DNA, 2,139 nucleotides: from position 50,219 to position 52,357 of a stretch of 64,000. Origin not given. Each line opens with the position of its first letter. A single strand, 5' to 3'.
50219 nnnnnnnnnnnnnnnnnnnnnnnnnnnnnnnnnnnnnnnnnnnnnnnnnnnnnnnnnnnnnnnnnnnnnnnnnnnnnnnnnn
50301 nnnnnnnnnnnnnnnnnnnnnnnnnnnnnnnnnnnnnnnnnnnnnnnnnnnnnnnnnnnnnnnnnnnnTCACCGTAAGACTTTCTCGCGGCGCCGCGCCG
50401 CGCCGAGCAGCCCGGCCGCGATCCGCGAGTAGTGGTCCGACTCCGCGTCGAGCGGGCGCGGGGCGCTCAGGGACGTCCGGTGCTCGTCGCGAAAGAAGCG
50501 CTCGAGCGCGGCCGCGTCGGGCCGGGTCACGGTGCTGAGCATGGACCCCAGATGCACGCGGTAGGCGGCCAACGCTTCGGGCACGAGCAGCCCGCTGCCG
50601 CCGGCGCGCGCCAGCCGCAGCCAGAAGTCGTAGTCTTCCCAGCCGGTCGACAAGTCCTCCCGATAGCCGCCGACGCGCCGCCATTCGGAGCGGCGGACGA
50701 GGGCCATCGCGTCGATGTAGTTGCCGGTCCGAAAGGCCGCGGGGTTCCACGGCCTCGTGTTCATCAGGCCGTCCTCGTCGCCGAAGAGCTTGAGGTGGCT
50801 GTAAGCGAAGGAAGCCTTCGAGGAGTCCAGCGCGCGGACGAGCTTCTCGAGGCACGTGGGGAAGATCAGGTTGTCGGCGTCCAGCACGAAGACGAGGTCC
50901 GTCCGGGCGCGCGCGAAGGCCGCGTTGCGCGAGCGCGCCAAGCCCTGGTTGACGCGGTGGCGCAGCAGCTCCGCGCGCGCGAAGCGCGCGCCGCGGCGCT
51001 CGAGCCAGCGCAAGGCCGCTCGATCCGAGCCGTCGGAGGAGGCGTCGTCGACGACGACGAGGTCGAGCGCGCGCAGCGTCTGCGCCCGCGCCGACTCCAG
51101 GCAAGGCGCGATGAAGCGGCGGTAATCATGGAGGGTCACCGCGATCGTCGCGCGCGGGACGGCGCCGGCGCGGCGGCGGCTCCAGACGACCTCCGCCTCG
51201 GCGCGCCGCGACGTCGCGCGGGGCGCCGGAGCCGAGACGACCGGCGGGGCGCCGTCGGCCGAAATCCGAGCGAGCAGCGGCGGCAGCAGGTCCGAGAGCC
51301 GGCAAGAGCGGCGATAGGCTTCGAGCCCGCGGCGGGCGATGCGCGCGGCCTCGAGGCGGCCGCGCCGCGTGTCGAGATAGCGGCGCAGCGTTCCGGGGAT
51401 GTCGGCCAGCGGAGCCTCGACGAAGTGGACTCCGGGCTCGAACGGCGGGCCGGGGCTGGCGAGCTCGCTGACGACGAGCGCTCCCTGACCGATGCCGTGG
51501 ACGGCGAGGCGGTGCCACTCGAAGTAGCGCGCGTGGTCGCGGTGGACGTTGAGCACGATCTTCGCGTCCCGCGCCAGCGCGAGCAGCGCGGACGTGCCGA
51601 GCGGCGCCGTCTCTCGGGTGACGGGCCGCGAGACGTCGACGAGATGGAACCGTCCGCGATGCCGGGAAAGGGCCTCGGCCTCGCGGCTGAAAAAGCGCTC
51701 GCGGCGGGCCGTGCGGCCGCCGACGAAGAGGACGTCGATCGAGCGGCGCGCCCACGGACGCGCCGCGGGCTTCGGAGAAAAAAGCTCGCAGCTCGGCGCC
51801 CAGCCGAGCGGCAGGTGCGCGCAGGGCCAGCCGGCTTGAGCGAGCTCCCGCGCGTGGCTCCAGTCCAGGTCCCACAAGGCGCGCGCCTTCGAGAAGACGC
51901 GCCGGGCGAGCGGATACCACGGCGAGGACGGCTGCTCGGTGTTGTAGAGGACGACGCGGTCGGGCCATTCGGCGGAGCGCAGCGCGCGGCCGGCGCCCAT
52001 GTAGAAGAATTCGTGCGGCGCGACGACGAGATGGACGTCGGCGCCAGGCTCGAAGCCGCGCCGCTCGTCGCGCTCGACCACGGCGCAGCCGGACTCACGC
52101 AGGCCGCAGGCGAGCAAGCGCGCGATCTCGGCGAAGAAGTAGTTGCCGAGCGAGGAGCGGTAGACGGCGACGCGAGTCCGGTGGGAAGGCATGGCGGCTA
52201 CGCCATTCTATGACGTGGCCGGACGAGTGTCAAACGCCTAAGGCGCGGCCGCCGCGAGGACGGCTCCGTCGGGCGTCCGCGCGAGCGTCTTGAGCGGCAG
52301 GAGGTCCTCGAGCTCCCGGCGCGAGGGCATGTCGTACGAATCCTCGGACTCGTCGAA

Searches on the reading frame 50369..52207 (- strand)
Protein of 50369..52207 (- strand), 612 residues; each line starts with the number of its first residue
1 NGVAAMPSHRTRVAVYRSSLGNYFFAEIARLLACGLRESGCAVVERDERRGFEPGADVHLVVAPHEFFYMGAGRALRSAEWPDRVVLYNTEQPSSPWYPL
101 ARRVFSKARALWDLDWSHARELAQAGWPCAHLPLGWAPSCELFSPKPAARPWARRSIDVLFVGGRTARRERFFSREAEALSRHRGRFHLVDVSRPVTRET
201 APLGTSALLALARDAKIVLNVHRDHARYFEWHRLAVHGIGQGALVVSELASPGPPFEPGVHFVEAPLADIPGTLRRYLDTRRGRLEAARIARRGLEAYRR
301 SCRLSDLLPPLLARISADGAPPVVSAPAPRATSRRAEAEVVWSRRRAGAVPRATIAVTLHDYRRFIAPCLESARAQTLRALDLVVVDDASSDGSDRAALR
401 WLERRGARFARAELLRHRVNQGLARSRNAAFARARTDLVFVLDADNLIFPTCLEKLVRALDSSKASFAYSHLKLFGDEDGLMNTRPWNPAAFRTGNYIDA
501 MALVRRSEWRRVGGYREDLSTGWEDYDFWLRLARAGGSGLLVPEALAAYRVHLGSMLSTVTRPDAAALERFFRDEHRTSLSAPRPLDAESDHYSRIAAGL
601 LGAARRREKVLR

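Call 7: search_protein_families(library=pfam, proteins=[window:50369-52207:-], max_evalue=0.001)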
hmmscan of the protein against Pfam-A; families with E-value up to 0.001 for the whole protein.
window:50369-52207:- (612 aa): 6 families
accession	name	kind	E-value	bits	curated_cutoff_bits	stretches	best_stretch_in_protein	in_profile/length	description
PF00535.33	Glycos_transf_2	-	9.9e-24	84.6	23.3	1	355-486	2-129/168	Glycosyl transferase family 2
PF10111.15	Glyco_tranf_2_2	-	2.6e-12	47.3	27.3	1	355-557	4-223/276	Glycosyltransferase like family 2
PF13641.12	Glyco_tranf_2_3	-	5.3e-10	40.1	27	1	351-467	1-118/230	Glycosyltransferase like family 2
PF13632.12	Glyco_trans_2_3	-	7e-07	29.7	27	1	500-550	75-123/198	Glycosyl transferase family group 2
PF13704.12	Glyco_tranf_2_4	-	8.5e-05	23.4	27.5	1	376-452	15-88/98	Glycosyl transferase family 2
PF13524.12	Glyco_trans_1_2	-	0.00018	21.9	25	1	171-299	3-130/144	Glycosyl transferase-like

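Call 50: search_protein_families(library=ncbifam, proteins=[window:50369-52207:-], max_evalue=0.01)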
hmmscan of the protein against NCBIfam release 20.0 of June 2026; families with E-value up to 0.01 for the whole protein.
window:50369-52207:- (612 aa): 13 families
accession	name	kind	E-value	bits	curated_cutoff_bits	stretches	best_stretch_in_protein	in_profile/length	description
NF053739.1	GlytfEpsEBac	equivalog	1.2e-16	60.5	450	1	352-548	2-201/265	glycosyltransferase EpsE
NF047683.1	TeichurnBiosyTuaG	equivalog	2.1e-13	50.5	400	1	358-555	13-209/252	teichuronic acid biosynthesis protein TuaG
TIGR03965.1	mycofact_glyco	equivalog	7.9e-13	48.1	280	2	310-463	33-182/467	mycofactocin biosynthesis glycosyltransferase MftF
NF007482.0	PRK10073.1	equivalog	8.2e-13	48.1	423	1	352-458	7-108/334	glycosyltransferase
NF041875.1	EPS_EpsD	equivalog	2.1e-11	43.8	370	1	366-463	14-107/325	exopolysaccharide biosynthesis glycosyltransferase EpsD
TIGR04283.1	glyco_like_mftF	equivalog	3.2e-08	33.4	182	1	357-537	5-174/221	TIGR04283 family arsenosugar biosynthesis glycosyltransferase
TIGR03937.1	PgaC_IcaA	equivalog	2.8e-07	29.8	422.3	1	347-463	41-153/407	poly-beta-1,6-N-acetyl-D-glucosamine synthase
NF041394.1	GtaseAglG_Halo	equivalog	2.6e-06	26.9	440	1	359-465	12-112/304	glucosyl-dolichyl phosphate glucuronosyltransferase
NF050050.1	ProtGlycPglI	equivalog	2.9e-06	26.9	500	1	354-462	5-110/306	GalNAc(5)-diNAcBac-PP-undecaprenol beta-1,3-glucosyltransferase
TIGR04242.1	nodulat_NodC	equivalog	1.3e-05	24.3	550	1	349-464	46-160/395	chitooligosaccharide synthase NodC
NF050819.1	PolSacchBiosHfsG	equivalog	0.0004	19.6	500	1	373-469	31-126/302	polysaccharide biosynthesis protein HfsG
TIGR03111.1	glyc2_xrt_Gpos1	hypoth_equivalog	0.004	16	363.95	1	347-465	45-161/439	TIGR03111 family XrtG-associated glycosyltransferase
NF038302.1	EPS_HpsE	equivalog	0.0041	16.1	300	1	380-452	33-103/307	hormogonium polysaccharide biosynthesis glycosyltransferase HpsE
